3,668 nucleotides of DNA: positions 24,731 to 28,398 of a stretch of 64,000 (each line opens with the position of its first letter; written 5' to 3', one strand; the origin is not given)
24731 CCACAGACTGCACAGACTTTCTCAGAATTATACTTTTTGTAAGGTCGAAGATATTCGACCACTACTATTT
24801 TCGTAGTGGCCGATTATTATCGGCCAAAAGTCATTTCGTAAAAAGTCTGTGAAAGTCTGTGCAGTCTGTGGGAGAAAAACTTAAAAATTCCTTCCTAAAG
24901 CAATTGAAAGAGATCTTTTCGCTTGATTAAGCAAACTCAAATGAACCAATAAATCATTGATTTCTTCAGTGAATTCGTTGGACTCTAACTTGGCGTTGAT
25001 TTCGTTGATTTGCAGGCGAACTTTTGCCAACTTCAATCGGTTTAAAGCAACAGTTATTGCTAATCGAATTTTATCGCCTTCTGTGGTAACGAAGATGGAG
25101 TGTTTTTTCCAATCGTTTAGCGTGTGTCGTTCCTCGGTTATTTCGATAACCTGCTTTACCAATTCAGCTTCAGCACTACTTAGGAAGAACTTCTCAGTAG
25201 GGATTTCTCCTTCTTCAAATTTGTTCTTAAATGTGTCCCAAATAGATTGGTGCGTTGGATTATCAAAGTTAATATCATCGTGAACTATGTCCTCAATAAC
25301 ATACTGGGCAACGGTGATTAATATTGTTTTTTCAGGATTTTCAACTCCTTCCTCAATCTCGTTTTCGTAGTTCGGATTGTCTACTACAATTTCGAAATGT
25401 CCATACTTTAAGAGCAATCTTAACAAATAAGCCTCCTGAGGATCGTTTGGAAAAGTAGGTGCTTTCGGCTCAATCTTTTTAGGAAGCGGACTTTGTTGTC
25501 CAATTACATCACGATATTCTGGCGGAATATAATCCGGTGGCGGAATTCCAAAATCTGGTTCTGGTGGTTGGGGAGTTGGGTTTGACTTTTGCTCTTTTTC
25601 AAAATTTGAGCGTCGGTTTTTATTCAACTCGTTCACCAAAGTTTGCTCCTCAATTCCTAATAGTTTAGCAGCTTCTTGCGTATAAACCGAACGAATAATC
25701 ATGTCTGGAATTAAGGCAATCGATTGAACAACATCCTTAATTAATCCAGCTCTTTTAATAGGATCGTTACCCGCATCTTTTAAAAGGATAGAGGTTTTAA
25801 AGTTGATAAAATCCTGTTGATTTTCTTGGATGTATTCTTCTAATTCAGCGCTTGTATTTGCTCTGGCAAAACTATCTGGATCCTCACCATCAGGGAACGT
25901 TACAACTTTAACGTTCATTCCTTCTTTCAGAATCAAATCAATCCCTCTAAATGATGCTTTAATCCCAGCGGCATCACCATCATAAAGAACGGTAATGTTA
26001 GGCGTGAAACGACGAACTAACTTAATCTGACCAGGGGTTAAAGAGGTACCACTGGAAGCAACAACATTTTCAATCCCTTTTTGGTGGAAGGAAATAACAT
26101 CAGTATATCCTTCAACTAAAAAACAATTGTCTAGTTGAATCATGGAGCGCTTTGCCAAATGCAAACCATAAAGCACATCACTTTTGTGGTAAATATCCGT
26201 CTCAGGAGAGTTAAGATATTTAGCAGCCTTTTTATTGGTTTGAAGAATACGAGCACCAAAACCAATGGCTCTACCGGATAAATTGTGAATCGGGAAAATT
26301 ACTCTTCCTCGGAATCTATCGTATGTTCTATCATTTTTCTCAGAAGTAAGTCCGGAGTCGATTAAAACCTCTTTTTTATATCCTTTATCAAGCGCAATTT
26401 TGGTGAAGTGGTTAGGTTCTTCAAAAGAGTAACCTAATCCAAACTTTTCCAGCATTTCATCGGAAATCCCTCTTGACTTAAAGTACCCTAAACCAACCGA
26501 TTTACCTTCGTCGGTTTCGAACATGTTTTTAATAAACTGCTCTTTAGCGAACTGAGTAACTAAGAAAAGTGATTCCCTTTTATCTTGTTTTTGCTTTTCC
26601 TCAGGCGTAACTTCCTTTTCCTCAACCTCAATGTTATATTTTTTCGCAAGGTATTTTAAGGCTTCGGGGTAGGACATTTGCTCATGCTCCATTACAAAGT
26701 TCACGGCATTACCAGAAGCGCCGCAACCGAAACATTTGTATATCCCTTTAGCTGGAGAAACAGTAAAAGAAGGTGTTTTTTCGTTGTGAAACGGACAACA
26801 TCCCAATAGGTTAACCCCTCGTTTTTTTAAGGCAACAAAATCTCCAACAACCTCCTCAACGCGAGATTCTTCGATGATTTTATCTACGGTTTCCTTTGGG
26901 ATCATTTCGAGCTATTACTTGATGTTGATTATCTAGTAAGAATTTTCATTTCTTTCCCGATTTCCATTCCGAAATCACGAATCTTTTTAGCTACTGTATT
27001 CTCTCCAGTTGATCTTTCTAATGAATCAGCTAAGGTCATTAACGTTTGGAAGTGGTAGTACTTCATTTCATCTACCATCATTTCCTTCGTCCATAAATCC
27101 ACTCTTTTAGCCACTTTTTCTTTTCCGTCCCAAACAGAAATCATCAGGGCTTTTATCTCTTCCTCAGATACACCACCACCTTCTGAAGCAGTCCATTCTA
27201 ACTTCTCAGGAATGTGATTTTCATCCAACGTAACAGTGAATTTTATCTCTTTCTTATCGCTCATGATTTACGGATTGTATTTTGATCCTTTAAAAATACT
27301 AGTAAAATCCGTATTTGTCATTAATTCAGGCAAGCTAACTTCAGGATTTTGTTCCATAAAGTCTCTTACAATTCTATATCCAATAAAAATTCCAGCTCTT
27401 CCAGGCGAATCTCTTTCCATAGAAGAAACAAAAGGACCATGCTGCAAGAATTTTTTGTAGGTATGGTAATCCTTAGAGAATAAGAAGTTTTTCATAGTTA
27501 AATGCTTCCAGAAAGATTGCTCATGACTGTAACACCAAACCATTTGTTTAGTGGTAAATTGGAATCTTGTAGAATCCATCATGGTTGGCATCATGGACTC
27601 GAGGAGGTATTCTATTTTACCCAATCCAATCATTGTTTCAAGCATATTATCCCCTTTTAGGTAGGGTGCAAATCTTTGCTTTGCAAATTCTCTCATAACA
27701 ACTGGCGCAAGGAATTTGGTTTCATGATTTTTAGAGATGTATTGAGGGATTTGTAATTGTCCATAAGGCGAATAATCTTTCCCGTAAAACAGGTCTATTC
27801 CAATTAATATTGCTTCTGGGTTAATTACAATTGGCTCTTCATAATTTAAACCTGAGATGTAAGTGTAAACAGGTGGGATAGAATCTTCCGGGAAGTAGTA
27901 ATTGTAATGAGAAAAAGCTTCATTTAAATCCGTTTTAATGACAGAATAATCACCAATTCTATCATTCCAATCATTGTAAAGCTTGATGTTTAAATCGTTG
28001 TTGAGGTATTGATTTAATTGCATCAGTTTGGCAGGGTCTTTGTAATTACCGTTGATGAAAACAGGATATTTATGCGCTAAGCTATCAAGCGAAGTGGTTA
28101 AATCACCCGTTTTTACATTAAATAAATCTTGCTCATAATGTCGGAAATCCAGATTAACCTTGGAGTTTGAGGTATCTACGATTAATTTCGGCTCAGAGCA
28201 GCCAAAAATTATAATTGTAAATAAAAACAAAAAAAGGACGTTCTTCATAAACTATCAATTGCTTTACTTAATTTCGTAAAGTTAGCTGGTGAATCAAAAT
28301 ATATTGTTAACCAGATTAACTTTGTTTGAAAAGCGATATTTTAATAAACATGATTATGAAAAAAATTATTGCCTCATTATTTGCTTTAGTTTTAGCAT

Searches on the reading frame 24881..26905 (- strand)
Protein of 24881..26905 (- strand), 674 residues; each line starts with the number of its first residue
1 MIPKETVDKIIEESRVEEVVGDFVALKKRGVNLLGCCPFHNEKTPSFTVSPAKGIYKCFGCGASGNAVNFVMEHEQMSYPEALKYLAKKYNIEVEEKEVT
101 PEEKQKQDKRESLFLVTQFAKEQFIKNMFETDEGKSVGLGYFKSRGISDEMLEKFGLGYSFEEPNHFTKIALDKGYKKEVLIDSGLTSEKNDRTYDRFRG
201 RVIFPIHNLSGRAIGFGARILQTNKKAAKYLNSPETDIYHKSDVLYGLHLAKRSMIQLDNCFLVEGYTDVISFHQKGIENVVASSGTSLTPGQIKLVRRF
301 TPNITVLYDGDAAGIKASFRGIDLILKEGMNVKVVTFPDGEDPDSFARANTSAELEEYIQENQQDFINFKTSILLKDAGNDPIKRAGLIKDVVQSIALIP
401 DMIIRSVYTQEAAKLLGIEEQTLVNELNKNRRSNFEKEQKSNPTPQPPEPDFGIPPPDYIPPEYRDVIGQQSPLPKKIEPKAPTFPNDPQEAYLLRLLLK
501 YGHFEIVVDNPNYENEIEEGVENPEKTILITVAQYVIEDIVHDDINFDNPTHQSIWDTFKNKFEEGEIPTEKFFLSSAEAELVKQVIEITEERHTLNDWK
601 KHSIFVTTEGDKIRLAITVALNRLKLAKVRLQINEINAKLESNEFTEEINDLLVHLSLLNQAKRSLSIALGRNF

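Call 49: search_protein_families(library=pfam, proteins=[window:24881-26905:-], max_evalue=0.00001)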
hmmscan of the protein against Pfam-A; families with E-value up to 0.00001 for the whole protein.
window:24881-26905:- (674 aa): 6 families
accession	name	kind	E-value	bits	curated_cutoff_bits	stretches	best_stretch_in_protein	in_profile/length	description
PF08275.17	DNAG_N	-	1.5e-37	128.9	26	1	129-252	6-128/128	DNA primase catalytic core, N-terminal domain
PF01807.25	Zn_ribbon_DnaG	-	1.2e-36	124.9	24.9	1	3-97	2-96/98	CHC2 zinc finger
PF13155.12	Toprim_2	-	1.3e-21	77.2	22.1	1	262-346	1-87/88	Toprim-like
PF13662.12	Toprim_4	-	1.1e-15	58.1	25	1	263-335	5-84/85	Toprim domain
PF10410.14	DnaB_bind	-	2.1e-08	34.7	20.6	1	369-421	3-56/56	DnaB-helicase binding domain of primase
PF01751.28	Toprim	-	3.8e-08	33.8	23.1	1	262-334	3-93/96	Toprim domain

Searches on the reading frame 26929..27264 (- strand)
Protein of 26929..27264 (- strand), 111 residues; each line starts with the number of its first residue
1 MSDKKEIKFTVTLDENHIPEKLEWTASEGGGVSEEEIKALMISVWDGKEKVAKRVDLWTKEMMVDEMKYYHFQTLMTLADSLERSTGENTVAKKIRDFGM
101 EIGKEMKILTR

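Call 83: search_protein_families(library=ncbifam, proteins=[window:26929-27264:-], max_evalue=0.00001)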
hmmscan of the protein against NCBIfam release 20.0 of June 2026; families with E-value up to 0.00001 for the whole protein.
window:26929-27264:- (111 aa): 1 family
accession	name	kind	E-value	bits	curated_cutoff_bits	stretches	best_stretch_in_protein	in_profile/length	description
TIGR03515.1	GldC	equivalog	5.5e-33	113.9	102.15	1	4-107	2-105/108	gliding motility protein GldC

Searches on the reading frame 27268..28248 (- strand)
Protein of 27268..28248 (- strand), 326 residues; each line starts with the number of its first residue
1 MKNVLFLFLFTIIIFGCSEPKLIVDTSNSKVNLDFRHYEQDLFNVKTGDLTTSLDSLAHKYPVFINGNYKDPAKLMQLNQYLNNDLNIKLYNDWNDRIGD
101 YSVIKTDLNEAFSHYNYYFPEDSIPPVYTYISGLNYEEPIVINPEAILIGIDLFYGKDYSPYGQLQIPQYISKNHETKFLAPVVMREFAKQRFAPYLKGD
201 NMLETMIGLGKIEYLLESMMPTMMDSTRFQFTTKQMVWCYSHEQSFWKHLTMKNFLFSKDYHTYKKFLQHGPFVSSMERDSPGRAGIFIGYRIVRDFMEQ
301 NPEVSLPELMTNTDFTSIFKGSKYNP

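Call 83: search_protein_families(library=ncbifam, proteins=[window:27268-28248:-], max_evalue=0.00001)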
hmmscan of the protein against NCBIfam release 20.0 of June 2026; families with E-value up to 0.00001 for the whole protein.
window:27268-28248:- (326 aa): 1 family
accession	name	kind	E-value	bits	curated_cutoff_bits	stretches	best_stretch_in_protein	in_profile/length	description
TIGR03514.2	GldB_lipoprot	equivalog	5.5e-71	239.3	190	1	11-326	2-308/308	gliding motility lipoprotein GldB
